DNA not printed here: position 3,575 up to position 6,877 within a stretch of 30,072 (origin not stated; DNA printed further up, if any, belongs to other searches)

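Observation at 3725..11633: Candidate novel signalling locus: operon of Cys-rich lipoproteins, membrane protein, Ser/Thr kinase, FHA-sigma54 activator and 1000-aa protein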

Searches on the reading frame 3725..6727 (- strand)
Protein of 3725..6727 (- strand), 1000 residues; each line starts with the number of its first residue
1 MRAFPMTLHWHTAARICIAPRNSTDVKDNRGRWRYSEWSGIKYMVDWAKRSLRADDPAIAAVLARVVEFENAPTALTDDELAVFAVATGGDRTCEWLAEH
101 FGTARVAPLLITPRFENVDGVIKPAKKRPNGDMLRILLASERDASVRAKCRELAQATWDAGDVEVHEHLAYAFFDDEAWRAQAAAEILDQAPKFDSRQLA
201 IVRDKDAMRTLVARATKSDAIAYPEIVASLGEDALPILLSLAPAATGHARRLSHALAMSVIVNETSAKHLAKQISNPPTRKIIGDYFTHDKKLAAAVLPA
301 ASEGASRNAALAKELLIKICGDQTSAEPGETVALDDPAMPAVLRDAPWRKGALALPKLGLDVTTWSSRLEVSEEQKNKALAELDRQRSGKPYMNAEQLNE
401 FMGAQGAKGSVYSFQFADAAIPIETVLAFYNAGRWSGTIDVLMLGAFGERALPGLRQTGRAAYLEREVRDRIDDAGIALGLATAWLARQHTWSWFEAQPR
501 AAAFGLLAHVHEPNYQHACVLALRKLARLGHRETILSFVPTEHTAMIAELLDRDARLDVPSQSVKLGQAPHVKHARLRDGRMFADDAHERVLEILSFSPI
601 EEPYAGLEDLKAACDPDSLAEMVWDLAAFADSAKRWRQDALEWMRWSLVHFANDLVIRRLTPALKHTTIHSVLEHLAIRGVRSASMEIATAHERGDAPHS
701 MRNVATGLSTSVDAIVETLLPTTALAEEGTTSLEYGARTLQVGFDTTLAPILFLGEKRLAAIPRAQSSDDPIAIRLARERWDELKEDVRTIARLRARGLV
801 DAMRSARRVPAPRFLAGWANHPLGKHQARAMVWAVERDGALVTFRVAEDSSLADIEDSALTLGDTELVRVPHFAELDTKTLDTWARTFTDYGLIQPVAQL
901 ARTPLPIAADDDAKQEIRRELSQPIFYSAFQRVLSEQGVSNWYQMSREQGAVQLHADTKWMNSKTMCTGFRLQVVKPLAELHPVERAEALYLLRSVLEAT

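Call 7: search_protein_families(library=pfam, proteins=[window:3725-6727:-], max_evalue=0.01)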
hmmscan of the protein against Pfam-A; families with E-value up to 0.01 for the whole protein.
window:3725-6727:- (1000 aa): 1 family
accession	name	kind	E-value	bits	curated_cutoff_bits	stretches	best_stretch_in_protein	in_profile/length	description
PF13569.11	DUF4132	-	9.5e-28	97.8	27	1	757-919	2-159/179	Domain of unknown function (DUF4132)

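Call 8: search_protein_families(library=ncbifam, proteins=[window:3725-6727:-], max_evalue=0.01)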
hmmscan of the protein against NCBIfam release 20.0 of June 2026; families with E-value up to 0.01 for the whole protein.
window:3725-6727:- (1000 aa): 0 families

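Call 15: find_homologous_proteins(query=window:3725-6727:-, max_evalue=0.00001)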
Query window:3725-6727:- (1000 aa): 19 proteins with E <= 0.00001 among 8000 candidates.
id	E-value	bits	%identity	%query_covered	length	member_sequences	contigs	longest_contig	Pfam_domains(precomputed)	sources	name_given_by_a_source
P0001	0.0e+0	2236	100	100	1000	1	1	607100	PF13569.12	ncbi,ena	-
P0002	0.0e+0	1262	60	99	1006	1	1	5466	PF13569.12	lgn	-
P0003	0.0e+0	1188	57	99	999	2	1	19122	PF13569.12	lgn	-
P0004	0.0e+0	1127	55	100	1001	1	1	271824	PF13569.12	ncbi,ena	-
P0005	0.0e+0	1081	53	100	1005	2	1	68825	PF13569.12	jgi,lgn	-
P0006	3.1e-263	894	48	99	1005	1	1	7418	PF13569.12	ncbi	-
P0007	1.5e-256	872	48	99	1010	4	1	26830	PF13569.12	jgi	jgi:hypothetical protein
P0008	7.8e-253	860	50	91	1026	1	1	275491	PF13569.12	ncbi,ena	-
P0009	9.3e-238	810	45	99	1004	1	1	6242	PF13569.12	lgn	-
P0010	1.5e-33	134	29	50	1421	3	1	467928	PF13569.12,PF05406.21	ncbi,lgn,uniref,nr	ncbi:DUF4132 domain-containing protein [Burkholderia sp. AU30280]|uniref:WGR and DUF4132 domain-cont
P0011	3.6e-33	133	30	43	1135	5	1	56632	PF13569.12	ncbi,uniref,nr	ncbi:DUF4132 domain-containing protein [Massilia genomosp. 1]|uniref:DUF4132 domain-containing prote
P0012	1.2e-32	131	31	34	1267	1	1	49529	PF13569.12,PF05406.21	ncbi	ncbi:MAG: WGR and DUF4132 domain-containing protein [Pseudomarimonas sp.]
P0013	2.5e-31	127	31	34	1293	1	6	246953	PF13569.12,PF05406.21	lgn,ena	-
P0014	8.3e-30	122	29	52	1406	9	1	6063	PF13569.12,PF05406.21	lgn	-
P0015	1.2e-28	118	29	37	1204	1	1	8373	PF13569.12,PF05406.21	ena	-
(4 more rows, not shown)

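Call 16: find_encoding_contigs(protein=P0001, flank=10000, max_places=3)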
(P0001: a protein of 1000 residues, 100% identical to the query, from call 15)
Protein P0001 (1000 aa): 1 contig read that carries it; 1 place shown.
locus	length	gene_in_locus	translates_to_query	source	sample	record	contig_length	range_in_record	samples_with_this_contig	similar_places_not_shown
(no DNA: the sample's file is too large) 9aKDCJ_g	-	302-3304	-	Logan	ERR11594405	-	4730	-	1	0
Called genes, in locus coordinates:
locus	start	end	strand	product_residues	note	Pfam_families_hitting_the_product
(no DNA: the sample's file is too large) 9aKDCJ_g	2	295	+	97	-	?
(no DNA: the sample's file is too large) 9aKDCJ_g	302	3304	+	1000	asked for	PF13569:DUF4132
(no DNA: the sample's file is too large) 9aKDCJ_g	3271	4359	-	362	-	PF00155:Aminotran_1_2, PF01041:DegT_DnrJ_EryC1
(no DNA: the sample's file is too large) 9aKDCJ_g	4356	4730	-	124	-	?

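Call 17: find_encoding_contigs(protein=P0004, flank=10000, max_places=3)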
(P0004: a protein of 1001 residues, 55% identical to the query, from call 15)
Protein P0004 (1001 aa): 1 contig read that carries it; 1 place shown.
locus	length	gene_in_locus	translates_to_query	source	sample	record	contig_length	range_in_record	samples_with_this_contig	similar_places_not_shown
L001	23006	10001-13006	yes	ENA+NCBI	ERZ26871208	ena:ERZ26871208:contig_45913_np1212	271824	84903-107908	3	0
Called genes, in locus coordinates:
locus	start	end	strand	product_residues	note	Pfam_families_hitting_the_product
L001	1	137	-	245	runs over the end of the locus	PF02230:Abhydrolase_2, PF00561:Abhydrolase_1 (faint)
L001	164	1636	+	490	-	PF00171:Aldedh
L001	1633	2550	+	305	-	PF03167:UDG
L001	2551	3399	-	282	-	PF00089:Trypsin, PF13365:Trypsin_2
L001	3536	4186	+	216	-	PF01135:PCMT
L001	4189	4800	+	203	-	PF13489:Methyltransf_23, PF13847:Methyltransf_31 (weak), PF08241:Methyltransf_11, PF08242:Methyltransf_12 (weak), PF13649:Methyltransf_25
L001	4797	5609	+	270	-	PF01177:Asp_Glu_race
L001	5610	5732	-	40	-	-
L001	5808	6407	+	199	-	PF02517:Rce1-like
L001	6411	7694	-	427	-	PF03447:NAD_binding_3, PF00742:Homoserine_dh, PF01842:ACT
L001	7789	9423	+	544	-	PF26549:Tricorn_N (faint), PF07676:PD40 (faint)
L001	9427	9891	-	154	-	PF00293:NUDIX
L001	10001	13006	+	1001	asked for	PF13569:DUF4132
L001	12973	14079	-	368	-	PF01041:DegT_DnrJ_EryC1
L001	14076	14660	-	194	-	PF25084:LbH_EIF2B, PF00132:Hexapep, PF25087:GMPPB_C (weak), PF14602:Hexapep_2 (faint), PF25087:GMPPB_C (weak), PF00132:Hexapep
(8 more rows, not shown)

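Call 18: find_encoding_contigs(protein=P0008, flank=10000, max_places=3)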
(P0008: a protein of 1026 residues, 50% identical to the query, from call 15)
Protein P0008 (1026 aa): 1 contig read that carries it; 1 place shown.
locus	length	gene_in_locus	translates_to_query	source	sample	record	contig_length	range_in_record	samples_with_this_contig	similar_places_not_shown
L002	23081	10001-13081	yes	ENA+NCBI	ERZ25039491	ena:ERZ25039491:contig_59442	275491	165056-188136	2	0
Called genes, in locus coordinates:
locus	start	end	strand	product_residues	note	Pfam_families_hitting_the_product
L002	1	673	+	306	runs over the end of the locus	PF02457:DAC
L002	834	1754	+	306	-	PF07949:YbbR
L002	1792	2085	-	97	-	PF00005:ABC_tran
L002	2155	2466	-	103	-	PF00005:ABC_tran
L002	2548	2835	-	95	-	-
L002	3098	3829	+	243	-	PF26766:Choice_anch_L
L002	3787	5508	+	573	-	PF17517:IgGFc_binding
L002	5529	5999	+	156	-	-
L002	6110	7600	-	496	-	-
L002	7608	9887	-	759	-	-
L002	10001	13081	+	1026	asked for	PF13569:DUF4132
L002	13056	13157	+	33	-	-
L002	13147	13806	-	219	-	-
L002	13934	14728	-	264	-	PF08241:Methyltransf_11 (faint), PF05175:MTS, PF06325:PrmA, PF13847:Methyltransf_31 (weak), PF13649:Methyltransf_25 (weak)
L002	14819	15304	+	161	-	PF03824:NicO (weak)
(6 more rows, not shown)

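Call 19: find_encoding_contigs(protein=P0005, flank=10000, max_places=2)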
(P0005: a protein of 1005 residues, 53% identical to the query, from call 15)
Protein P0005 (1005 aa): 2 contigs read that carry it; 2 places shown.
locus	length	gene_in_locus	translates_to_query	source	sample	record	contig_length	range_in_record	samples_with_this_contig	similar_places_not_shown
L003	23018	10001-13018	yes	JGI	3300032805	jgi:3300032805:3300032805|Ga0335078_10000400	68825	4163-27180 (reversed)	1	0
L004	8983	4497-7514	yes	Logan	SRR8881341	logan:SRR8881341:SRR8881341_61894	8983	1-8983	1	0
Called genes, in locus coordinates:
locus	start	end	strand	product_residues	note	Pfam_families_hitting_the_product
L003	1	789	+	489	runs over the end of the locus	PF00171:Aldedh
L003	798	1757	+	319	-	PF03167:UDG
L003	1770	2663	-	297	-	PF00089:Trypsin, PF13365:Trypsin_2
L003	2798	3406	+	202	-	PF01135:PCMT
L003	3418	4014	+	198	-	PF13489:Methyltransf_23, PF13847:Methyltransf_31 (weak), PF08241:Methyltransf_11, PF08242:Methyltransf_12, PF13649:Methyltransf_25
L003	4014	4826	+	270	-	PF01177:Asp_Glu_race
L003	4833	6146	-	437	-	PF03447:NAD_binding_3, PF00742:Homoserine_dh, PF01842:ACT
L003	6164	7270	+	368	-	-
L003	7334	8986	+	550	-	PF26549:Tricorn_N (faint), PF07676:PD40 (faint)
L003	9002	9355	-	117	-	-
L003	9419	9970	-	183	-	PF00293:NUDIX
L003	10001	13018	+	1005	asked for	PF13569:DUF4132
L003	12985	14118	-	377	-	PF01041:DegT_DnrJ_EryC1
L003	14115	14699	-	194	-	PF25084:LbH_EIF2B, PF00132:Hexapep, PF25087:GMPPB_C (weak), PF14602:Hexapep_2 (faint), PF00132:Hexapep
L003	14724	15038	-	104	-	-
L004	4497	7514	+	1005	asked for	PF13569:DUF4132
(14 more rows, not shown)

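Call 20: find_encoding_contigs(protein=P0007, flank=10000, max_places=2)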
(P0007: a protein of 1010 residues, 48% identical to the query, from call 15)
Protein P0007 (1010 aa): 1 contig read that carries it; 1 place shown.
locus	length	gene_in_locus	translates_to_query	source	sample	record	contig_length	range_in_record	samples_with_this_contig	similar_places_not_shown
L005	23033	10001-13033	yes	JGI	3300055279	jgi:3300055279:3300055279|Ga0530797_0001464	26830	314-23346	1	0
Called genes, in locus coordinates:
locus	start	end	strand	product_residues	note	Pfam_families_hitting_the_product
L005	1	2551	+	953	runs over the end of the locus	?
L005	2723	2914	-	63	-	-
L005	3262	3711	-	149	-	-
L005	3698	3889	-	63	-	PF02604:PhdYeFM_antitox (weak)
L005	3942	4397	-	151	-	-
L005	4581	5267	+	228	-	-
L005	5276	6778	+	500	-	-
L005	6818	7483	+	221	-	-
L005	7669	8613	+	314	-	-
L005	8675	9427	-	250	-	-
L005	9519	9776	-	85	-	-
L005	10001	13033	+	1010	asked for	PF13569:DUF4132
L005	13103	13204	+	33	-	-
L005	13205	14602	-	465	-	PF23186:DUF7059 (weak), PF02475:TRM5-TYW2_MTfase (faint), PF05175:MTS, PF06325:PrmA (weak), PF08241:Methyltransf_11 (weak), PF09445:Methyltransf_15 (weak), PF13649:Methyltransf_25, PF13847:Methyltransf_31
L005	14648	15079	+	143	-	-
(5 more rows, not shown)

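Call 21: find_encoding_contigs(protein=P0003, flank=10000, max_places=2)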
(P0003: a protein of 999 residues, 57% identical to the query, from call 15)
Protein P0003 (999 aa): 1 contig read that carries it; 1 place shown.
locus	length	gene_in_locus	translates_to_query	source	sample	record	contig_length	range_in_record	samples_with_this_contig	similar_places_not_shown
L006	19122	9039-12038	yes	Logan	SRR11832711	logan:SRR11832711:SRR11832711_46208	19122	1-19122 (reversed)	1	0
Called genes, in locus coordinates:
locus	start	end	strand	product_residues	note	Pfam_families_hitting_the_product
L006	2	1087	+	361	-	?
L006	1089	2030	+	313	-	PF03167:UDG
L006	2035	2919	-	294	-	PF00089:Trypsin, PF13365:Trypsin_2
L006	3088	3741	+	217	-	PF01135:PCMT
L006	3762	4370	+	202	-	PF13489:Methyltransf_23, PF13847:Methyltransf_31 (weak), PF08241:Methyltransf_11, PF08242:Methyltransf_12 (weak), PF13649:Methyltransf_25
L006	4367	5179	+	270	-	PF01177:Asp_Glu_race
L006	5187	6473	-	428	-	PF03447:NAD_binding_3, PF00742:Homoserine_dh, PF01842:ACT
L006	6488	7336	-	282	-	-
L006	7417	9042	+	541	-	PF26549:Tricorn_N (faint), PF07676:PD40 (faint)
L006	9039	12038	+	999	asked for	PF13569:DUF4132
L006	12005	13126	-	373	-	PF01041:DegT_DnrJ_EryC1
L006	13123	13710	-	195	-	PF25084:LbH_EIF2B, PF25087:GMPPB_C (faint), PF00132:Hexapep, PF14602:Hexapep_2 (weak)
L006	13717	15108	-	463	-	PF01871:AMMECR1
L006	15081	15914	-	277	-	-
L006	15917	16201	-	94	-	-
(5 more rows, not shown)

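Call 94: search_protein_families(library=padloc, proteins=[window:3725-6727:-], max_evalue=0.001)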
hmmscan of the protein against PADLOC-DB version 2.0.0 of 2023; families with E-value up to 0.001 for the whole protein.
window:3725-6727:- (1000 aa): 0 families
